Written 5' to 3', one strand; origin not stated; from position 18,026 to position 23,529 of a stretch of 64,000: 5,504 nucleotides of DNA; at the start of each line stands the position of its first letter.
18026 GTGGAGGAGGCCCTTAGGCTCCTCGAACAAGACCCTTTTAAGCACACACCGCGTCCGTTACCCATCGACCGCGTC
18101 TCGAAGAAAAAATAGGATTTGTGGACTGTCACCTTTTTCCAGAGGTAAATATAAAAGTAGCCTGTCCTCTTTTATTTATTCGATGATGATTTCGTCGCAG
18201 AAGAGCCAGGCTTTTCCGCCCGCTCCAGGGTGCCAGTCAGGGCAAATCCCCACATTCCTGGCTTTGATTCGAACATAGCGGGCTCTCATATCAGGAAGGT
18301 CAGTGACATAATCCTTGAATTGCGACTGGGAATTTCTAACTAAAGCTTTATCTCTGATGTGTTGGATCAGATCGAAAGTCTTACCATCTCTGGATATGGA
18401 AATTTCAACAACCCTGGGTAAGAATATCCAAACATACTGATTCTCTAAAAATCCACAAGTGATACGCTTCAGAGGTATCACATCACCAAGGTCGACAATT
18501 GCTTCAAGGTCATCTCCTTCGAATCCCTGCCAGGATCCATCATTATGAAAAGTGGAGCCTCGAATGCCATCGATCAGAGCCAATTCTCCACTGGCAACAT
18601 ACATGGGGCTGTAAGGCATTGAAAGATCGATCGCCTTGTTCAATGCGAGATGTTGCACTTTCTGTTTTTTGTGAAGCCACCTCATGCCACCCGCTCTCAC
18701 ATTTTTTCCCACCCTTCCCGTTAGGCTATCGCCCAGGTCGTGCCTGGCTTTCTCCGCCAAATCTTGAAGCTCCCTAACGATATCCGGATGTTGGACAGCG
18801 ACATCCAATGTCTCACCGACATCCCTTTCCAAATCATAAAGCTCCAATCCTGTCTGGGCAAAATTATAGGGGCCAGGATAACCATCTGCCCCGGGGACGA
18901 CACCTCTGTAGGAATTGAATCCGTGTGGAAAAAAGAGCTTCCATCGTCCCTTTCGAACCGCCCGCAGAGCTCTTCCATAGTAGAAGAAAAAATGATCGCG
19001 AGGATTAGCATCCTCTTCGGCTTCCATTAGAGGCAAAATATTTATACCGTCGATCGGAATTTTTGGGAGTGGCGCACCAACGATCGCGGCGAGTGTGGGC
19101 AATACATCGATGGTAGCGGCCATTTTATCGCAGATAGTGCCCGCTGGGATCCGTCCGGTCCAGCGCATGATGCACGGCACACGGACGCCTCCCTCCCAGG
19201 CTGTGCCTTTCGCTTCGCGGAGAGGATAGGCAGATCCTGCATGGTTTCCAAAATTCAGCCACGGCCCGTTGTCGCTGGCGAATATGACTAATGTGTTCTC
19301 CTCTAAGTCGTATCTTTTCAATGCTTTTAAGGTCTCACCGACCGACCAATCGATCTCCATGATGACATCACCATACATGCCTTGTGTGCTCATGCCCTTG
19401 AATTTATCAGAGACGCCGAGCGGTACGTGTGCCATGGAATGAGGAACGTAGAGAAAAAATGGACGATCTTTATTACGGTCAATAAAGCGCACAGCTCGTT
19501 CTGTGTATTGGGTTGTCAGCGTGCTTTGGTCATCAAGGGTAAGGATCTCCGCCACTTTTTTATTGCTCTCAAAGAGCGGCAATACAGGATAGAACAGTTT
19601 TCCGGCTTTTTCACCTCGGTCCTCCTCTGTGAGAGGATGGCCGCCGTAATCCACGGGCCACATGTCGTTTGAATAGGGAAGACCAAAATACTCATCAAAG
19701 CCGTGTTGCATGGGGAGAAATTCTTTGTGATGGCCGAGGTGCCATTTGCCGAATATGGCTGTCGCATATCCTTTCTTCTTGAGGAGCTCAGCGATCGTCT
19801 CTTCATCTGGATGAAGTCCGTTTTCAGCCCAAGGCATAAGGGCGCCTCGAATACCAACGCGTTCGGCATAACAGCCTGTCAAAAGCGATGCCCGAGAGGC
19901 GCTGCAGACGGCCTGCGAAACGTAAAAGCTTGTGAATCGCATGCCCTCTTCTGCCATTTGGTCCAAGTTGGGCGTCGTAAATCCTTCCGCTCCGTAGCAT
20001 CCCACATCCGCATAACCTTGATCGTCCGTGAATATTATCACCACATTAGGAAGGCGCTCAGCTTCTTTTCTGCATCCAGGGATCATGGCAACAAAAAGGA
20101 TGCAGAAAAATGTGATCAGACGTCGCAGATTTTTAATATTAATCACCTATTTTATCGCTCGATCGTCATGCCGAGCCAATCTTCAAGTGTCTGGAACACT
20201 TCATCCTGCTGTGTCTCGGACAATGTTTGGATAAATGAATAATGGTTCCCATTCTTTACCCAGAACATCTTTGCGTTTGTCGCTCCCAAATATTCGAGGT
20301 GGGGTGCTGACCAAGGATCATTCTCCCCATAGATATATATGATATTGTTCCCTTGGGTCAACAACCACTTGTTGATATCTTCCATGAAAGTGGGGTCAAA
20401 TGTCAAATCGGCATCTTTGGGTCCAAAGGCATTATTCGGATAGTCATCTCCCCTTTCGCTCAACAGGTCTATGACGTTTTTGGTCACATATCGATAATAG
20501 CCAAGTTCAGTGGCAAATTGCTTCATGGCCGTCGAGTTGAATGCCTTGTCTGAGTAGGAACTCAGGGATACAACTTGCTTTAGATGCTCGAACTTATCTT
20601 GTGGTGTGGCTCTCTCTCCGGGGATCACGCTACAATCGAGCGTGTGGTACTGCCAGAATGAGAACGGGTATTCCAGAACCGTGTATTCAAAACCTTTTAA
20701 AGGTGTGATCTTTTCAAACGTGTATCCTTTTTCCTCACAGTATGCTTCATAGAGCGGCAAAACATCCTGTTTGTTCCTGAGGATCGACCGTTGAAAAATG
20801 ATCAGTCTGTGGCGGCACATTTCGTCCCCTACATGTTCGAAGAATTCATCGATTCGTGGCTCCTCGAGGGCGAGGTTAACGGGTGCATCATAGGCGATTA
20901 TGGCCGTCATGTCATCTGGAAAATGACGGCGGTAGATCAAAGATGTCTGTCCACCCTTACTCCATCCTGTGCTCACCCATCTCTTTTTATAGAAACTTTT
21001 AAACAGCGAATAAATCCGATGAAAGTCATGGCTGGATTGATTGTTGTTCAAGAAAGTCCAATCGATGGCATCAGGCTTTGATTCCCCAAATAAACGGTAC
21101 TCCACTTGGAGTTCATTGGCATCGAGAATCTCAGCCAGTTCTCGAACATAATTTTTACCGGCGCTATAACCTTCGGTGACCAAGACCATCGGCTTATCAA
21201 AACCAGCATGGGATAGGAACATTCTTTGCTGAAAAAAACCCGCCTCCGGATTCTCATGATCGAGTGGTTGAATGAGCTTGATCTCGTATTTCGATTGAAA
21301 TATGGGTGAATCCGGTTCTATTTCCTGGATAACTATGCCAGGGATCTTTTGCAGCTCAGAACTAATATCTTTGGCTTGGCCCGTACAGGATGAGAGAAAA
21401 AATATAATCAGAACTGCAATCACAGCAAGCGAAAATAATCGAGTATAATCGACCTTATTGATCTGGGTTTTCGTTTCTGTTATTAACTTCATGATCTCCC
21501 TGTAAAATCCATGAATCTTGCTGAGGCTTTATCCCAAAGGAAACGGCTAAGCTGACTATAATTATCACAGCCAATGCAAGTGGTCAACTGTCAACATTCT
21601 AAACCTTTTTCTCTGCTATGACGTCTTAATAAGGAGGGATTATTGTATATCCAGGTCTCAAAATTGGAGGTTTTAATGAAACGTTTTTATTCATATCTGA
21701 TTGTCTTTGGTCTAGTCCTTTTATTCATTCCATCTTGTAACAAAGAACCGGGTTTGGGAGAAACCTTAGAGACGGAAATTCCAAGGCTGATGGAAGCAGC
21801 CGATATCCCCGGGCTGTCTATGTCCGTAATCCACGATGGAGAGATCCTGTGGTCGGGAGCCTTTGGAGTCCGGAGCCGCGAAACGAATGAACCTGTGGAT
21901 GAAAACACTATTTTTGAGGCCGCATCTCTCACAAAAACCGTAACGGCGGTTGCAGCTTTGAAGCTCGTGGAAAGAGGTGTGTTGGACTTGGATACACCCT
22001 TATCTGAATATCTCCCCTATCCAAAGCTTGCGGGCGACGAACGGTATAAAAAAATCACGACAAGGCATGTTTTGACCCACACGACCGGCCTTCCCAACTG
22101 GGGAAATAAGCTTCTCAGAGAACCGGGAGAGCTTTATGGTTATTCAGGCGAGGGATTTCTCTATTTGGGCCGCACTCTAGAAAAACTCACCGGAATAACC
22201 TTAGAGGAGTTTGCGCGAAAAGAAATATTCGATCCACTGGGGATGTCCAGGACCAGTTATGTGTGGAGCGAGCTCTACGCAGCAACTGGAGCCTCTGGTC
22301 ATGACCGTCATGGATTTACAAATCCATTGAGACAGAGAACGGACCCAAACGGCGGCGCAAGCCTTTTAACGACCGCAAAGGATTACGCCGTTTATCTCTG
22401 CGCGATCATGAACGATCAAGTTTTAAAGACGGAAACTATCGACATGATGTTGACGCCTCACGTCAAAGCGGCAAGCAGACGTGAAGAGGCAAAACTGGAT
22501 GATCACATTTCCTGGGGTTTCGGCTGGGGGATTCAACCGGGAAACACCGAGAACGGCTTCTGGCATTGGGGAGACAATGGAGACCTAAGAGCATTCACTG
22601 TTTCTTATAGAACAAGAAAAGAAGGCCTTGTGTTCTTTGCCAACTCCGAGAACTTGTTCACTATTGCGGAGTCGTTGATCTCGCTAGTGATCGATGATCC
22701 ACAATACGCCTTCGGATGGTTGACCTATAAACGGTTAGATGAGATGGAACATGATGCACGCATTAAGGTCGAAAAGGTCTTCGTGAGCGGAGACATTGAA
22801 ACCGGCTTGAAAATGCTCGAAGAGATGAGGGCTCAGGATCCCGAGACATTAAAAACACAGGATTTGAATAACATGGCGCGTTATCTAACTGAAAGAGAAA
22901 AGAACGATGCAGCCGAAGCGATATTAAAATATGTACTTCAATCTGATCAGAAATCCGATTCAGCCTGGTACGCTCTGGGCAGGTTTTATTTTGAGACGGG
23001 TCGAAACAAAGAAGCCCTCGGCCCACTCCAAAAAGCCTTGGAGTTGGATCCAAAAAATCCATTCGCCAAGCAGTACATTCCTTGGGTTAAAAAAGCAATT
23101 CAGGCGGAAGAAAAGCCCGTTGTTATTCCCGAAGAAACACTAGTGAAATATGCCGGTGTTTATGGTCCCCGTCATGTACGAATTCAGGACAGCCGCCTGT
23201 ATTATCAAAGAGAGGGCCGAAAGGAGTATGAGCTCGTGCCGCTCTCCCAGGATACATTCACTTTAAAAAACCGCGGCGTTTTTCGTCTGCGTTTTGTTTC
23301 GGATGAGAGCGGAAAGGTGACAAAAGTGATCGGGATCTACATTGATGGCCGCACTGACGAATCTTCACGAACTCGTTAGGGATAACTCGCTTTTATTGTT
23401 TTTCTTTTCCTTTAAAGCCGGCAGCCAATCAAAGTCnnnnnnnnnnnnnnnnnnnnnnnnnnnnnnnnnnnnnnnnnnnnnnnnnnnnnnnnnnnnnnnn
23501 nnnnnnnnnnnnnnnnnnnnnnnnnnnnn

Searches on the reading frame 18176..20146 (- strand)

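Call 23: search_protein_families(library=pfam, proteins=[window:18176-20146:-])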
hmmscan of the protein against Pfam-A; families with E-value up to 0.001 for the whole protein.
window:18176-20146:- (656 aa): 5 families
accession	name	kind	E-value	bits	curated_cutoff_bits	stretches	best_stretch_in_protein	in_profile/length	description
PF00884.28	Sulfatase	-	5.3e-59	200.4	25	1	33-357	1-300/301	Sulfatase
PF14707.11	Sulfatase_C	-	2.2e-10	41.6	30.9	1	382-471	2-96/127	C-terminal region of aryl-sulfatase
PF16347.10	SGSH_C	-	3e-09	37.6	29.3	1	316-391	11-86/154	N-sulphoglucosamine sulphohydrolase, C-terminal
PF00754.31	F5_F8_type_C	-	6.5e-05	23.5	28.2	1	521-631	14-114/127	F5/8 type C domain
PF01663.27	Phosphodiest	-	0.00022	21.4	23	0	57-294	19-220/342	Type I phosphodiesterase / nucleotide pyrophosphatase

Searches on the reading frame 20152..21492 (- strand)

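Call 23: search_protein_families(library=pfam, proteins=[window:20152-21492:-])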
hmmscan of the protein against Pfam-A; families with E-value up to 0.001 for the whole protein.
window:20152-21492:- (446 aa): 2 families
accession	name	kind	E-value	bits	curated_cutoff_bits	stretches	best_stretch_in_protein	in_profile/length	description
PF05576.17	Peptidase_S37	-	1.1e-67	229.2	27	1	39-443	4-414/448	PS-10 peptidase S37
PF05577.18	Peptidase_S28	-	9.7e-11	41.5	25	1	75-221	1-161/434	Serine carboxypeptidase S28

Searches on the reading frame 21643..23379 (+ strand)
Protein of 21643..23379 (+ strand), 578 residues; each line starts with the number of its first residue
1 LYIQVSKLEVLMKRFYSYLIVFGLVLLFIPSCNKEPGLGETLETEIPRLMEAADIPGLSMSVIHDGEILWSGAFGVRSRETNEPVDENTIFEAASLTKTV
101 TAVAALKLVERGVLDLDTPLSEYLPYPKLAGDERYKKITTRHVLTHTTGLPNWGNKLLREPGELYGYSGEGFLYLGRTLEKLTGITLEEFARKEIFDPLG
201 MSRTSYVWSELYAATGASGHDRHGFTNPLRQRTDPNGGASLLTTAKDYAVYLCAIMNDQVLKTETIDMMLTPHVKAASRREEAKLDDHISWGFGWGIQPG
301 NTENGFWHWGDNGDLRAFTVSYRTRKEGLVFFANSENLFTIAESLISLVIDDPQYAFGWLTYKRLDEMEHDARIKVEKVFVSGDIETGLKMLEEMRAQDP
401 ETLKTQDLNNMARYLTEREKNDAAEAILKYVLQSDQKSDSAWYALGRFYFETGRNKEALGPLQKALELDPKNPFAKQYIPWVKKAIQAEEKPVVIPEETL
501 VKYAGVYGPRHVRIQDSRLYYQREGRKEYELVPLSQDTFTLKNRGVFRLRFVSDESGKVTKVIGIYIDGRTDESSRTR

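Call 23: search_protein_families(library=pfam, proteins=[window:21643-23379:+])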
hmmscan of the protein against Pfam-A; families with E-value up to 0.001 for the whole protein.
window:21643-23379:+ (578 aa): 13 families
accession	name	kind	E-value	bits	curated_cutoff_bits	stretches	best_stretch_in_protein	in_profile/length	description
PF00144.29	Beta-lactamase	-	7.3e-58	196.7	27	1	46-337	5-312/329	Beta-lactamase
PF14559.12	TPR_19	-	5.3e-09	36.7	25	1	416-473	2-59/68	Tetratricopeptide repeat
PF13432.12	TPR_16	-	3e-08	34.4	32.7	1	411-473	3-65/65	Tetratricopeptide repeat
PF13428.12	TPR_14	-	7.5e-07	29.7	23.5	1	440-475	2-37/44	Tetratricopeptide repeat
PF23914.1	TPR_CcmH_CycH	-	7.5e-06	26.3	42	1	401-473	13-84/158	Cytochrome c-type biogenesis protein H TPR domain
PF13414.12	TPR_11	-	1.8e-05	24.7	26.8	1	446-473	1-28/42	TPR repeat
PF07719.23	TPR_2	-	2.1e-05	24.7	27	1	441-472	3-34/34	Tetratricopeptide repeat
PF13354.11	Beta-lactamase2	-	2.6e-05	24.1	22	0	85-120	15-50/214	Beta-lactamase enzyme family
PF00515.34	TPR_1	-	2.9e-05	24.1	27.8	1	441-472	3-34/34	Tetratricopeptide repeat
PF13431.12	TPR_17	-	5.5e-05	23.6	24.4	0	431-459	5-33/34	Tetratricopeptide repeat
PF13429.12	TPR_15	-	9.3e-05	22.4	26.2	1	405-482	110-189/280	Tetratricopeptide repeat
PF13374.12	TPR_10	-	0.00016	22.1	27.5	0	445-468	8-31/42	Tetratricopeptide repeat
PF13181.12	TPR_8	-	0.00016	22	25.7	1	440-472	2-34/34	Tetratricopeptide repeat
